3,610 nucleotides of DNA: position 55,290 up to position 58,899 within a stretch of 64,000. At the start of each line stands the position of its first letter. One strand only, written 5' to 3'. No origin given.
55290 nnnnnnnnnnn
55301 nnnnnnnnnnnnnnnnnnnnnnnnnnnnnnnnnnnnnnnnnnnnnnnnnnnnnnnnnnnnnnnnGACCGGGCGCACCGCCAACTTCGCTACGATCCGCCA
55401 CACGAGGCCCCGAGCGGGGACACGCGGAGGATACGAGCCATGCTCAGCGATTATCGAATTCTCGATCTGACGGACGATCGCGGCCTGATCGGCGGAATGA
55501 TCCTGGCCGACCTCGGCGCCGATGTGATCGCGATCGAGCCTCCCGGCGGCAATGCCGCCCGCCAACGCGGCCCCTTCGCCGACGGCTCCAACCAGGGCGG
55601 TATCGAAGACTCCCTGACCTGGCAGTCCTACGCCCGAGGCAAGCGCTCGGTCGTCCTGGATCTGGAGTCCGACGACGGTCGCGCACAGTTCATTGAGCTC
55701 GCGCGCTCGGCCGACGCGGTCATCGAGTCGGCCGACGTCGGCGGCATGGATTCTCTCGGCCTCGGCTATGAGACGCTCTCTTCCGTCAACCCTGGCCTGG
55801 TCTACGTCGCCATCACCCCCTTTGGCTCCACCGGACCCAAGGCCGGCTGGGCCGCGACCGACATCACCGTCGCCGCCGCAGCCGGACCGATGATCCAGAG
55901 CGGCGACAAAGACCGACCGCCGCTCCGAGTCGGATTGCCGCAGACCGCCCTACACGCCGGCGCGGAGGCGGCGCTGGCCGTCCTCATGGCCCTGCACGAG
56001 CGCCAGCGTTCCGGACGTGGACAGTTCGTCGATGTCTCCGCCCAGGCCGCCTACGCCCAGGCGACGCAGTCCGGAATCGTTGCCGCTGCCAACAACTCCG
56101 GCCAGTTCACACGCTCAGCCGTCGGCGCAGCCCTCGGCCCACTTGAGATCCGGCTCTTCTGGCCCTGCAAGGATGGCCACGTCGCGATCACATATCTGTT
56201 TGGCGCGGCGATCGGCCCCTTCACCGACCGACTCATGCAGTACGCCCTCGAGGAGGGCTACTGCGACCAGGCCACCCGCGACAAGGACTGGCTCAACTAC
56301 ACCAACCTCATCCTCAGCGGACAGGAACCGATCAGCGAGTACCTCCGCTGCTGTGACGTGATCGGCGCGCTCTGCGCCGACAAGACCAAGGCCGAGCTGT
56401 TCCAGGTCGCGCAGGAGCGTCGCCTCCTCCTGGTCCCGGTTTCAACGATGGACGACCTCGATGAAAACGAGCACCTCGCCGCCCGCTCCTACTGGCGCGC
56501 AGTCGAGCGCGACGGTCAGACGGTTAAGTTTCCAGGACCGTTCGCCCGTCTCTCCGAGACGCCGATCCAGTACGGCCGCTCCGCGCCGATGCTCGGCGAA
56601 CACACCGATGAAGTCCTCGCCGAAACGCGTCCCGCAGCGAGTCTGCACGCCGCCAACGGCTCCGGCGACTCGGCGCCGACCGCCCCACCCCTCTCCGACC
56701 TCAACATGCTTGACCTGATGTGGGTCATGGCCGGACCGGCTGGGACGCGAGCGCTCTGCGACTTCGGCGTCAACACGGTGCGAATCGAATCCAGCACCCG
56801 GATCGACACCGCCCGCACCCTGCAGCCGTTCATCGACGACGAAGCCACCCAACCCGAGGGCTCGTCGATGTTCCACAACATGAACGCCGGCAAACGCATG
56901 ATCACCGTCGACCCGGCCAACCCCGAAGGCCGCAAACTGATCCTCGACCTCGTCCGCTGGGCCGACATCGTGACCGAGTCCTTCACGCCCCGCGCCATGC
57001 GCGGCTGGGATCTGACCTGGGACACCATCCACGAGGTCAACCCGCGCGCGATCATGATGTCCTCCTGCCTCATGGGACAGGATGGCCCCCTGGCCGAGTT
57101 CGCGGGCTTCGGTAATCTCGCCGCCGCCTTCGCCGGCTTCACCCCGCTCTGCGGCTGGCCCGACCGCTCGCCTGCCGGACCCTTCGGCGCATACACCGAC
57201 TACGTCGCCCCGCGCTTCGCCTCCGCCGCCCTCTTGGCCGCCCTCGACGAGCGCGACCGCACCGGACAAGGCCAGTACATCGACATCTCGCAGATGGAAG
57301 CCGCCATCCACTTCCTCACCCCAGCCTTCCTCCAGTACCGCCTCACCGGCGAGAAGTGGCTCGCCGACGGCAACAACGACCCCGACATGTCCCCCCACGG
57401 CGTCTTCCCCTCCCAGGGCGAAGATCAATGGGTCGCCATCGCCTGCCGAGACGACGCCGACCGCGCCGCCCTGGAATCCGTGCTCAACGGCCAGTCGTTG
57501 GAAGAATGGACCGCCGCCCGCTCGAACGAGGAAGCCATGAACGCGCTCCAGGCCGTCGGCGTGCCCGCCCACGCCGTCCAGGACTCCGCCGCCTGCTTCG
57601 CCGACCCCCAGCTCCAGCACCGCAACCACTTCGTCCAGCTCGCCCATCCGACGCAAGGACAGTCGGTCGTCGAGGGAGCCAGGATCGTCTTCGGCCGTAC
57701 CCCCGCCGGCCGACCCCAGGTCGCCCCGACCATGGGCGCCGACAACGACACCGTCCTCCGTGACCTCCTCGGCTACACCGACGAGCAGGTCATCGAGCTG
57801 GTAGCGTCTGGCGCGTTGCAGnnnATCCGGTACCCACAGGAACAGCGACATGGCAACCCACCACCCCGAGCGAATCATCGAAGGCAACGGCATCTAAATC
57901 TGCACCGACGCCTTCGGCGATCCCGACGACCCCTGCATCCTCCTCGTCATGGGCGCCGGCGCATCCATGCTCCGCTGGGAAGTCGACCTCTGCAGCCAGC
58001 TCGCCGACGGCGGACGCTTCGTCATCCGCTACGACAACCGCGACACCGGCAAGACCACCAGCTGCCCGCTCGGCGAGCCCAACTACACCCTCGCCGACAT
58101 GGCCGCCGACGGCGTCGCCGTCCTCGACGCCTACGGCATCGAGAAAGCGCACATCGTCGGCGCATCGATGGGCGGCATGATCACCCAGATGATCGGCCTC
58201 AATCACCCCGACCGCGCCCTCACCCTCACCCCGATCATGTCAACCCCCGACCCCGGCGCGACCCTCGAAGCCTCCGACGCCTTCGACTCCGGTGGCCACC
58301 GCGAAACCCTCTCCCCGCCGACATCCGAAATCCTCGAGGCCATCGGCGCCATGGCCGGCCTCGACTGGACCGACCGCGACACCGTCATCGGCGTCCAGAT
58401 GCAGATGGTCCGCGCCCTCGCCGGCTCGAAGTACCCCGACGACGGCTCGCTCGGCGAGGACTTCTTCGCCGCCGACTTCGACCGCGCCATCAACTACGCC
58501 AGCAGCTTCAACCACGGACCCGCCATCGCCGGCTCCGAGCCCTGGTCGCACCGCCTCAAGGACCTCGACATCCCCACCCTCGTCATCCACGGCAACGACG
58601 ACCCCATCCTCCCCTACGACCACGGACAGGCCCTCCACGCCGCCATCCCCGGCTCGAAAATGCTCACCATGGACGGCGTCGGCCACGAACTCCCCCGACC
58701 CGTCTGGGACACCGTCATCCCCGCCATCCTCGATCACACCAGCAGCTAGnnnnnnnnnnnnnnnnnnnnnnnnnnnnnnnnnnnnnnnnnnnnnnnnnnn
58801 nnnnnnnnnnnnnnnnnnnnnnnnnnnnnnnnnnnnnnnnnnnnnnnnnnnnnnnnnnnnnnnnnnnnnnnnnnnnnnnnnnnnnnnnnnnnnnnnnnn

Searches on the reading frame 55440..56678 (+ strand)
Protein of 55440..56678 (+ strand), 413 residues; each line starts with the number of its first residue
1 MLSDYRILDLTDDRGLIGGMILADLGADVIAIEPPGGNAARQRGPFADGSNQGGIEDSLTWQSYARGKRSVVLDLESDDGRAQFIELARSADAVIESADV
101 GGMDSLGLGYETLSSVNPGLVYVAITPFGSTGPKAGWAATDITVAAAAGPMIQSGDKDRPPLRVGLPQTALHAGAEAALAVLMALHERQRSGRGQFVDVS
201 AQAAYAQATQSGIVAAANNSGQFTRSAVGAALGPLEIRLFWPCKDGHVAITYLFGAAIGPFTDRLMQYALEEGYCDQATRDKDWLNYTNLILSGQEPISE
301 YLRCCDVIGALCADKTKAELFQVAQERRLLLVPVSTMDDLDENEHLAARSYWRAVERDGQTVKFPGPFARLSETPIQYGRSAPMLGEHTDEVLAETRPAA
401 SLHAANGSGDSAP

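Call 7: search_protein_families(library=pfam, proteins=[window:55440-56678:+], max_evalue=0.01)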
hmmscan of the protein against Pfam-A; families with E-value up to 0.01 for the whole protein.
seq(413 aa): 1 family
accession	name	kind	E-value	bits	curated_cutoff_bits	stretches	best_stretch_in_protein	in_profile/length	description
PF02515.22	CoA_transf_3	-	1.4e-77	261.7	23.3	1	2-389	1-366/366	CoA-transferase family III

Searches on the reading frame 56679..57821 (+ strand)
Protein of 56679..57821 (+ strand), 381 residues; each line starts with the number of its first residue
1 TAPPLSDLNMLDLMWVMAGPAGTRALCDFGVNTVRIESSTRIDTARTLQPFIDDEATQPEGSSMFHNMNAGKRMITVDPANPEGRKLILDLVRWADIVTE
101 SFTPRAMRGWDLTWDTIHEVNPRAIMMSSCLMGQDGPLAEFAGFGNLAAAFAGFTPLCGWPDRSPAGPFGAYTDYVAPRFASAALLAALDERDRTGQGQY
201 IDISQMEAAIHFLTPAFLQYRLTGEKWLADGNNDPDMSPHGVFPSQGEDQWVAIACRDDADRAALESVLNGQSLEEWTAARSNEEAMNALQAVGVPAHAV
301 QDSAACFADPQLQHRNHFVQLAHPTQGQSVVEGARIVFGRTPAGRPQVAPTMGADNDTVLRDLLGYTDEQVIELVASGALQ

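Call 7: search_protein_families(library=pfam, proteins=[window:56679-57821:+], max_evalue=0.01)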
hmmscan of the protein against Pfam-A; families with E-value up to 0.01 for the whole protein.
seq(381 aa): 1 family
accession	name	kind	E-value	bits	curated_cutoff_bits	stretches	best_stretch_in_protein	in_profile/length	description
PF02515.22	CoA_transf_3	-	2.1e-79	267.7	23.3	2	5-270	1-258/366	CoA-transferase family III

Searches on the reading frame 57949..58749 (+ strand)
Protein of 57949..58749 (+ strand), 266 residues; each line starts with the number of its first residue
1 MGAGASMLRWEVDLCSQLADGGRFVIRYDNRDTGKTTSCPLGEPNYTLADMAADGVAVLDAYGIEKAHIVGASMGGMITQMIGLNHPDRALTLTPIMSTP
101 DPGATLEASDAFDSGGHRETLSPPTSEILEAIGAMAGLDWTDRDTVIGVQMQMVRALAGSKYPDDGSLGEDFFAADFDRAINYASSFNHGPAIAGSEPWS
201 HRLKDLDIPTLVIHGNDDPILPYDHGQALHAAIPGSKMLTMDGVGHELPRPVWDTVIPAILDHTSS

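Call 10: search_protein_families(library=pfam, proteins=[window:57949-58749:+], max_evalue=0.001)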
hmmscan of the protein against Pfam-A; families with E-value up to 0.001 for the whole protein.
window:57949-58749:+ (266 aa): 6 families
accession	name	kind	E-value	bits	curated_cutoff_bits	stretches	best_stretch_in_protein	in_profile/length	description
PF00561.26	Abhydrolase_1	-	1e-21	78.2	25.8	1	4-247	10-239/245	alpha/beta hydrolase fold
PF12697.13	Abhydrolase_6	-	1.5e-13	52.4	26.3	1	2-249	6-206/217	Alpha/beta hydrolase family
PF12146.15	Hydrolase_4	-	2.7e-10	40.4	27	1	13-90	22-103/239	Serine aminopeptidase, S33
PF08386.16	Abhydrolase_4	-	9.9e-07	29.3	21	1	200-247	28-74/103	TAP-like protein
PF20434.5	BD-FAE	-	0.00025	21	26.8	0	206-232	188-214/215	BD-FAE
PF00326.27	Peptidase_S9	-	0.0005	20.1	22.6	0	206-233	143-170/213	Prolyl oligopeptidase family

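Call 34: search_protein_families(library=ncbifam, proteins=[window:57949-58749:+], max_evalue=0.001)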
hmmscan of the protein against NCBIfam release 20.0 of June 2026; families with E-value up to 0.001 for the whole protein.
window:57949-58749:+ (266 aa): 30 families (the best 25 are shown)
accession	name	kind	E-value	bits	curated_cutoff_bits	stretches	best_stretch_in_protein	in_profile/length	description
NF052610.1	macro_16_ester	equivalog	2.2e-80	270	420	1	1-265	30-281/281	alpha/beta fold macrolide esterase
NF053683.1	esterase_mleBRB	exception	3.4e-69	233.5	585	1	1-265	30-277/280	BRB family alpha/beta fold macrolide esterase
NF053693.1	esterase_mleCBF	exception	2.1e-63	214.3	564.5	1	1-265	30-279/279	CBF family alpha/beta fold macrolide esterase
NF041759.1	mac_hydro_EstT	equivalog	5.2e-61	206.3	450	1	1-264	29-277/278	macrolide hydrolase EstT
NF053684.1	esterase_mleBCA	exception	5.7e-59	199.6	570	1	1-264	30-281/281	BCA family alpha/beta fold macrolide esterase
NF033124.1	estX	equivalog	3.6e-58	196.9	600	1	1-265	30-280/280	macrolide esterase EstX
TIGR02427.1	protocat_pcaD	equivalog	2.1e-22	79.7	255.85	2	24-92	41-106/251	3-oxoadipate enol-lactonase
NF051488.1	bifunc_PcaDC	exception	6.5e-22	78.2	390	2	16-101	33-114/375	bifunctional 3-oxoadipate enol-lactonase/4-carboxymuconolactone decarboxylase PcaDC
NF051487.1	bifunc_PcaCD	exception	2.2e-16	60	430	2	10-93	188-266/413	bifunctional 4-carboxymuconolactone decarboxylase/3-oxoadipate enol-lactonase PcaCD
TIGR03611.1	RutD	equivalog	9.7e-16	57.9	238.5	1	25-96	42-111/258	pyrimidine utilization protein D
NF011457.0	PRK14875.1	equivalog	3.9e-13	49.1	307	2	47-98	180-231/372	acetoin dehydrogenase dihydrolipoyllysine-residue acetyltransferase subunit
NF058673.1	LipAdnlyCyLipJMY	equivalog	1.5e-11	43.7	800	1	23-243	63-261/449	bifunctional lipase/adenylate cyclase LipJ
TIGR01738.1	bioH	equivalog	3.2e-10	40.1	206.95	1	200-246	181-227/245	pimeloyl-ACP methyl ester esterase BioH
TIGR03343.1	biphenyl_bphD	equivalog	3.4e-10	39.6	462.15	1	17-93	55-129/282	2-hydroxy-6-oxo-6-phenylhexa-2,4-dienoate hydrolase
NF050089.1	i_nPHAscl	equivalog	8.6e-09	34.9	300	1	43-104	62-123/288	intracellular short-chain-length polyhydroxyalkanoate depolymerase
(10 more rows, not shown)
